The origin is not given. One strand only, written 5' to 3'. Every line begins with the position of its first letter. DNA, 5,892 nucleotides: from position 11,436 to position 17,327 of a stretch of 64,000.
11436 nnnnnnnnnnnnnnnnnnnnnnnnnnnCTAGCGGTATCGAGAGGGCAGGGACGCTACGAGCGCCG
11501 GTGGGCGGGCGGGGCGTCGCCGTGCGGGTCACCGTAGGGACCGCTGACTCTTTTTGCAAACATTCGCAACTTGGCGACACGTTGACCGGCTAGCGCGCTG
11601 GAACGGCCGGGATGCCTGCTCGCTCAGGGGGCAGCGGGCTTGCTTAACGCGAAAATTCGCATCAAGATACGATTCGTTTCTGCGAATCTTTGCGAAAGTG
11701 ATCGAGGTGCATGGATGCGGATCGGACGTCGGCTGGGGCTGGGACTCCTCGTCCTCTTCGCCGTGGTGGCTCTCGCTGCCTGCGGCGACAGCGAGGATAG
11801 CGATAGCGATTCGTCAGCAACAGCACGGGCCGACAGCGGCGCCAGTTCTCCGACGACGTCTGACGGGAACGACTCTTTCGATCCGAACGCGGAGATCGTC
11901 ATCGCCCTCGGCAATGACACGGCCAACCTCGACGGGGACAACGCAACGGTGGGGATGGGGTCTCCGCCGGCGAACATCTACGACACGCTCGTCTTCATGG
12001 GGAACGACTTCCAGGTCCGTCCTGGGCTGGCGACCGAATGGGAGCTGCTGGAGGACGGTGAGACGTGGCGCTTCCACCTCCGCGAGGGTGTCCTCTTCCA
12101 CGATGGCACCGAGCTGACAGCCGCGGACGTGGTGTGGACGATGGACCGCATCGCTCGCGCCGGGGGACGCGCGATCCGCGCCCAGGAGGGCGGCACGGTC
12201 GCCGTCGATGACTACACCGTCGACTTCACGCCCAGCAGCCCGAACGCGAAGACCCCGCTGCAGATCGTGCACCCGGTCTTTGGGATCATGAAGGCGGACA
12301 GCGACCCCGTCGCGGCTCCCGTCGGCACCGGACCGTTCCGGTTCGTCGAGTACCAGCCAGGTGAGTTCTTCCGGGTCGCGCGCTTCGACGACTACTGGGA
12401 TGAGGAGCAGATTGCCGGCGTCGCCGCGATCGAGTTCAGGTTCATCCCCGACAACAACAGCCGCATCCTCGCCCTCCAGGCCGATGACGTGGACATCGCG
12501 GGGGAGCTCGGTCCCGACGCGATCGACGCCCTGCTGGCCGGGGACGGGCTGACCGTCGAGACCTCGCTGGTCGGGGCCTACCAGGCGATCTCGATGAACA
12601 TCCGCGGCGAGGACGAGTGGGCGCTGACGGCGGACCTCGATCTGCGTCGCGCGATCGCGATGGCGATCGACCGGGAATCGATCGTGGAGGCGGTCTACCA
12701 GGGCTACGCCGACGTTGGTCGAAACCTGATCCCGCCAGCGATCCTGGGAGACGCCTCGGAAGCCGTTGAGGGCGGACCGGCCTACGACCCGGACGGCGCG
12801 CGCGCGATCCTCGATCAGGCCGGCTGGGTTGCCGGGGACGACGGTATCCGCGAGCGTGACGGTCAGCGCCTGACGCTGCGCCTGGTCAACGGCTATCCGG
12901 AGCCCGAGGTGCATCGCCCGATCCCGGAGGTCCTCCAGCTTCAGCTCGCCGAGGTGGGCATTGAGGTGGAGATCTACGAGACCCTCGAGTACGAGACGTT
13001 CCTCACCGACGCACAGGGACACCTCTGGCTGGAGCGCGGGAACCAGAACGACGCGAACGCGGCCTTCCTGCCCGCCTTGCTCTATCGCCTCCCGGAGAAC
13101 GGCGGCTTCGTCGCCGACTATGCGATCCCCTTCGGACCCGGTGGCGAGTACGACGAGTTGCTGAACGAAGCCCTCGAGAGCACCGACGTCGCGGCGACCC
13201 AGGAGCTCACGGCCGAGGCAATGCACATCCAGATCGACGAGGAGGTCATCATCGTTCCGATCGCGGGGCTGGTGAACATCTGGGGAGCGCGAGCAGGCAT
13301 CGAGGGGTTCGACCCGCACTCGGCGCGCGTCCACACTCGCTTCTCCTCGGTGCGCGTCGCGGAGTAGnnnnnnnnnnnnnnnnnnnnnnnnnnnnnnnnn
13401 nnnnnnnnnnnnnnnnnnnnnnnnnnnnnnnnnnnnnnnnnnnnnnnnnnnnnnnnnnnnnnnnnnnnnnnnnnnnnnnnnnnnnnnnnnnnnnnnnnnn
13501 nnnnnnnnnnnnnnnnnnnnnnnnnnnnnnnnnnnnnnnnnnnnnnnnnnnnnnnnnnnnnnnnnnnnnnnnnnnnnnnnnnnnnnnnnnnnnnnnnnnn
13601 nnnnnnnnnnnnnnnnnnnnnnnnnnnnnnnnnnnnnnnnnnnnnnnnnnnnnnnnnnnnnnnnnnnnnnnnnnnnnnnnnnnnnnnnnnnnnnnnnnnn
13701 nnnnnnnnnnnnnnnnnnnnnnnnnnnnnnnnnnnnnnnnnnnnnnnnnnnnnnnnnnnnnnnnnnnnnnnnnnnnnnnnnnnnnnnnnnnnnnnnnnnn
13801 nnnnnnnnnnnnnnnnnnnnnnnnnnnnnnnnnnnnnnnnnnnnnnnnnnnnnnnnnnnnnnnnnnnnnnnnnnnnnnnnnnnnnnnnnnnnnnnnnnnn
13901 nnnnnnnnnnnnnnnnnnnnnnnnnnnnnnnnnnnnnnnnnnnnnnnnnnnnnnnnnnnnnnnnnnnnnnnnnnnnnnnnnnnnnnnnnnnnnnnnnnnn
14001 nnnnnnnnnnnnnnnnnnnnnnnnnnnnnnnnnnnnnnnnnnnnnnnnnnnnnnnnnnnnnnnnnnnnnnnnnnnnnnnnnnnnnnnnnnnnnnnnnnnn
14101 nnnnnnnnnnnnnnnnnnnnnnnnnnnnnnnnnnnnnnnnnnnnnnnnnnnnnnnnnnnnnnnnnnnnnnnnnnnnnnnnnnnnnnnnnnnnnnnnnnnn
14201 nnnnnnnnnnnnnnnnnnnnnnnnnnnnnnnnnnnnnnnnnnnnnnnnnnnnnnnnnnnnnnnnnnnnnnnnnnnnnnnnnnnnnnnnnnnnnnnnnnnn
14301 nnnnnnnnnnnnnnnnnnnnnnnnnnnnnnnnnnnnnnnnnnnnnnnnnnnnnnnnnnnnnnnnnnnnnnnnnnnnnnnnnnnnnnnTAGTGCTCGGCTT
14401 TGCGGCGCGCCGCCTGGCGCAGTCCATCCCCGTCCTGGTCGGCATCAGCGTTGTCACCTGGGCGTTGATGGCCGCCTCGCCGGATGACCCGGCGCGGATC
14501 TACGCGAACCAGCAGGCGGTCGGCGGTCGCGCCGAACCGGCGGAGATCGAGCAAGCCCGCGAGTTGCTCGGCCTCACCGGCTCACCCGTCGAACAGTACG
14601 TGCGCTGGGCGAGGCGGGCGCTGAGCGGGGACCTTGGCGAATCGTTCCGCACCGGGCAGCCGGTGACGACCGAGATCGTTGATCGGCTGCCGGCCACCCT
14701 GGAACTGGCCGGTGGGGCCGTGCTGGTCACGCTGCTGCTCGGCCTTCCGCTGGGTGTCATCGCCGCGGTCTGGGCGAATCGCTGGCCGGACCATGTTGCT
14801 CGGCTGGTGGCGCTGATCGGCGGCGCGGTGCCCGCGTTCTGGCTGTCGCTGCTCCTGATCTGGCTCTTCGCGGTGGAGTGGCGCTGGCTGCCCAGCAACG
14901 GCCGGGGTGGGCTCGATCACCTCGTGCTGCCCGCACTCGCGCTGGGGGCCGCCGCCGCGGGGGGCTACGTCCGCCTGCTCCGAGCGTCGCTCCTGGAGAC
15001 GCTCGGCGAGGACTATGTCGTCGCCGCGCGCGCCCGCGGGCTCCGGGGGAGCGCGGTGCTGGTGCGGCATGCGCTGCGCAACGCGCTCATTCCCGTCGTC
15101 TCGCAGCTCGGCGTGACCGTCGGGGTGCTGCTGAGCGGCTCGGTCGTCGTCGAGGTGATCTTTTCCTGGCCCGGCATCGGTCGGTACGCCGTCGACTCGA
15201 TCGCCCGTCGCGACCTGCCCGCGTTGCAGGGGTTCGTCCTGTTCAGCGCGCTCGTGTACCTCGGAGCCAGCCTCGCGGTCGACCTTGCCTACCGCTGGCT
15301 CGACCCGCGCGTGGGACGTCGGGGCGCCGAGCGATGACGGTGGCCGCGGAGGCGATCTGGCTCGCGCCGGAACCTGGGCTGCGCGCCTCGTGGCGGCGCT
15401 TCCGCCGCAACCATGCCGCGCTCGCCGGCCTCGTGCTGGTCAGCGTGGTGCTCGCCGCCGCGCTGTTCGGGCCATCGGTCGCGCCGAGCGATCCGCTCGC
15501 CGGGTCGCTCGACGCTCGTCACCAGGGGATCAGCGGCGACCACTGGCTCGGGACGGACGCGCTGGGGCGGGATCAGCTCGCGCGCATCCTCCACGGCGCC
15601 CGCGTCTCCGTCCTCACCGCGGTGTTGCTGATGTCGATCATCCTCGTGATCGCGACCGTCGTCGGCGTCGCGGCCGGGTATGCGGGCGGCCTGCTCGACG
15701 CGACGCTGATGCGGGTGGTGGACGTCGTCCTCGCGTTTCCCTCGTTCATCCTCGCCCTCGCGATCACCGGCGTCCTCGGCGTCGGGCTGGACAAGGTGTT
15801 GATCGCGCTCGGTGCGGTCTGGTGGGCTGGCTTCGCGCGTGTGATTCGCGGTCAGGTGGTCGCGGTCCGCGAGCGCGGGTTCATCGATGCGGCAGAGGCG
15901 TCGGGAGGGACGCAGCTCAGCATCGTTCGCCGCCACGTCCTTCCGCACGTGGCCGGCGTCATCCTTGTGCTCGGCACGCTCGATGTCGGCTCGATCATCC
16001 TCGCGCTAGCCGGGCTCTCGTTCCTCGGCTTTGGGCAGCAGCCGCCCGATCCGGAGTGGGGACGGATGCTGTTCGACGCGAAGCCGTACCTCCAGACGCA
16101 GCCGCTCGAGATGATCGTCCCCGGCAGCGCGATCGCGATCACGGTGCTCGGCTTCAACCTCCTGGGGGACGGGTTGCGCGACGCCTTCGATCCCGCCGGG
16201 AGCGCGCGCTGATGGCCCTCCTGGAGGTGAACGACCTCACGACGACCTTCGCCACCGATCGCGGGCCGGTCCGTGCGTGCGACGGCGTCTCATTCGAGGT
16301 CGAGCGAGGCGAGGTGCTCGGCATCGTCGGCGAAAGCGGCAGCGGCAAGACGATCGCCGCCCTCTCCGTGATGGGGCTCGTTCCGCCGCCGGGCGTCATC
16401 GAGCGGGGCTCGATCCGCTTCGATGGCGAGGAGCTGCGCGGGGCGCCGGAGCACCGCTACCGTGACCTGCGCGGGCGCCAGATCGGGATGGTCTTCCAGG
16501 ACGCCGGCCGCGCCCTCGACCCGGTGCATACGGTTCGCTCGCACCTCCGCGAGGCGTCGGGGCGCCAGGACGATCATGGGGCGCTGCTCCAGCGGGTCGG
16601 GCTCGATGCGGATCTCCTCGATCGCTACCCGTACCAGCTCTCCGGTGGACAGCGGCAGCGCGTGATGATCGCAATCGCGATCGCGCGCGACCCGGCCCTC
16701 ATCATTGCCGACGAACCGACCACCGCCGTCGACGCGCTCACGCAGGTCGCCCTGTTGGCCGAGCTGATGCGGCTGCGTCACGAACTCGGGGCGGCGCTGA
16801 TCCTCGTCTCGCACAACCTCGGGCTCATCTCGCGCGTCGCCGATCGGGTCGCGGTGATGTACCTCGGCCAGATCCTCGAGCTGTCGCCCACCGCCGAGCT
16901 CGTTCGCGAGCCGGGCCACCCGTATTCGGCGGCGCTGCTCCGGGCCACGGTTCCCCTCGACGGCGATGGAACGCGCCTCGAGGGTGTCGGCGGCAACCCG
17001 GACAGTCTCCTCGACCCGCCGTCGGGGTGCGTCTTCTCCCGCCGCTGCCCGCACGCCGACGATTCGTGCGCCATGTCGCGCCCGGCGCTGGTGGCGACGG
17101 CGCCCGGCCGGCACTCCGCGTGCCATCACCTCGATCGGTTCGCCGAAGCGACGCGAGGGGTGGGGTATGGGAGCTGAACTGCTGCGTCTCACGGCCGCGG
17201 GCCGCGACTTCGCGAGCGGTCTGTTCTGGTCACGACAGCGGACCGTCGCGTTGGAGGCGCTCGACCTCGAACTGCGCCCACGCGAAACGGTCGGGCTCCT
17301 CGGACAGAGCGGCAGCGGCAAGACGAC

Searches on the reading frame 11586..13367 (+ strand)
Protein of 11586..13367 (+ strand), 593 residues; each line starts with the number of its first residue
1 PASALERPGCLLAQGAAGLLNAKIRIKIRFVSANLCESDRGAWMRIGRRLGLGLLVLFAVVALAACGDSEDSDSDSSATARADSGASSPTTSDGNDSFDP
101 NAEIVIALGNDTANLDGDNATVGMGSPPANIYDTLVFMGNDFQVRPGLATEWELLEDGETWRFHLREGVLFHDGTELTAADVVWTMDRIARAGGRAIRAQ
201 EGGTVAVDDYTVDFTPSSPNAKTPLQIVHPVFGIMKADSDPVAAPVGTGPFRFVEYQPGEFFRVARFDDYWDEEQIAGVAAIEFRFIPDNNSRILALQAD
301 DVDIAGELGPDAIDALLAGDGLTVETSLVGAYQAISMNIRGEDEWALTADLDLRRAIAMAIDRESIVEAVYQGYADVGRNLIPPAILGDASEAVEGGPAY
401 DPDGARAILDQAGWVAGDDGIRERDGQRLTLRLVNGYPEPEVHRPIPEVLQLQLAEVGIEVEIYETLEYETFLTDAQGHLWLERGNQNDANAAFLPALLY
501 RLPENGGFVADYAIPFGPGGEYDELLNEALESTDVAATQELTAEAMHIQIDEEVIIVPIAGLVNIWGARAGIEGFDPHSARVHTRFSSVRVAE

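Call 58: search_protein_families(library=pfam, proteins=[window:11586-13367:+], max_evalue=0.00001)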
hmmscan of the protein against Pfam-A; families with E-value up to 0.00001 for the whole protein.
window:11586-13367:+ (593 aa): 1 family
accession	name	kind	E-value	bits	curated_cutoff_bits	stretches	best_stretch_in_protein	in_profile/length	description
PF00496.27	SBP_bac_5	-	5e-83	279.7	32.4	1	144-478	2-339/368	Bacterial extracellular solute-binding proteins, family 5 Middle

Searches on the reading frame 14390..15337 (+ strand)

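Call 58: search_protein_families(library=pfam, proteins=[window:14390-15337:+], max_evalue=0.00001)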
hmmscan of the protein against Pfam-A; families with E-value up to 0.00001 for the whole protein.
window:14390-15337:+ (315 aa): 2 families
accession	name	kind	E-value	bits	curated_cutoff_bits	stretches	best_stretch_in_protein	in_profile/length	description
PF00528.27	BPD_transp_1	-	3.4e-42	144.7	26.4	1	118-309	1-183/184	Binding-protein-dependent transport system inner membrane component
PF19300.4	BPD_transp_1_N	-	4.9e-13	49.7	23.8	1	1-107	1-114/114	Binding-prot-dependent transport system membrane comp, N-term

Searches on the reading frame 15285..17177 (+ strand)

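Call 58: search_protein_families(library=pfam, proteins=[window:15285-17177:+], max_evalue=0.00001)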
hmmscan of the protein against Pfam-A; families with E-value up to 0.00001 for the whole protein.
window:15285-17177:+ (630 aa): 2 families
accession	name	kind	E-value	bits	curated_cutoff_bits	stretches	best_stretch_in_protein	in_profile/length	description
PF00005.33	ABC_tran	-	7e-29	101.6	25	1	333-480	2-137/137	ABC transporter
PF08352.17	oligo_HPY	-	2.8e-14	53.7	27.1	1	532-595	2-65/65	Oligopeptide/dipeptide transporter, C-terminal region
